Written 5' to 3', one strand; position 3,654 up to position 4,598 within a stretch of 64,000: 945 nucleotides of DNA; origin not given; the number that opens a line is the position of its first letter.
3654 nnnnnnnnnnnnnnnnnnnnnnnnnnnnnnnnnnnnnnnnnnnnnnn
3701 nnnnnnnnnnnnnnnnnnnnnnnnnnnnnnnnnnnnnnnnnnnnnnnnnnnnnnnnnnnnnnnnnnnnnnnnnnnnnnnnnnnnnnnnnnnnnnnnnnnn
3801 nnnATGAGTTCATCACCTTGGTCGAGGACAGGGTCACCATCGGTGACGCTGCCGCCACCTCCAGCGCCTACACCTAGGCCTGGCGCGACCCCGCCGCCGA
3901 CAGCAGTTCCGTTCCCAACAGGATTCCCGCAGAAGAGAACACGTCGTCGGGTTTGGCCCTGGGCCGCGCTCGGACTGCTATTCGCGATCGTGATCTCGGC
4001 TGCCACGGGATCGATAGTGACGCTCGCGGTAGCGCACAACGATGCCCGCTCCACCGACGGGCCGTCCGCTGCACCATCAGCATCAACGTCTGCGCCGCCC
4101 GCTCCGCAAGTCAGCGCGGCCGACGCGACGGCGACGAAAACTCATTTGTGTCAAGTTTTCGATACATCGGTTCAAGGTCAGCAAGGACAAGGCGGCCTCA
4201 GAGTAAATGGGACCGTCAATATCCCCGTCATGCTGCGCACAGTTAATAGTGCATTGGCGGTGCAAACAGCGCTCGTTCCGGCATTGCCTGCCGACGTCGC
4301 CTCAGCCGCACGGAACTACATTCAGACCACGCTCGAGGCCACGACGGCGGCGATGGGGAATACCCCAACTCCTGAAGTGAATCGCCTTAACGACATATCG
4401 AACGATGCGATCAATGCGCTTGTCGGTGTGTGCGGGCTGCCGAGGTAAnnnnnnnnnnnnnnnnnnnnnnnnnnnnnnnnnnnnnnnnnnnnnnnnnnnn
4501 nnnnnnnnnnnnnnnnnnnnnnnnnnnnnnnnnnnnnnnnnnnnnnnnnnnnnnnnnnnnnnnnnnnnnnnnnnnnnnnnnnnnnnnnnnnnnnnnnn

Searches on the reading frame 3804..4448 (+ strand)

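Call 37: search_protein_families(library=pfam, proteins=[window:3804-4448:+], max_evalue=0.01)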
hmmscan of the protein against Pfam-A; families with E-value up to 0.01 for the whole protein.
window:3804-4448:+ (214 aa): 0 families

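Call 89: search_protein_families(library=ncbifam, proteins=[window:3804-4448:+], max_evalue=0.1)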
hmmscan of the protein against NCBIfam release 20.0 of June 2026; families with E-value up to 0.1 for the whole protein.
window:3804-4448:+ (214 aa): 1 family
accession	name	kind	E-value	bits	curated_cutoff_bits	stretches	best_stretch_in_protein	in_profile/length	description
NF047652.1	NGO1151_fam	equivalog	0.023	14.9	50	1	144-200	17-74/81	NGO1151 family protein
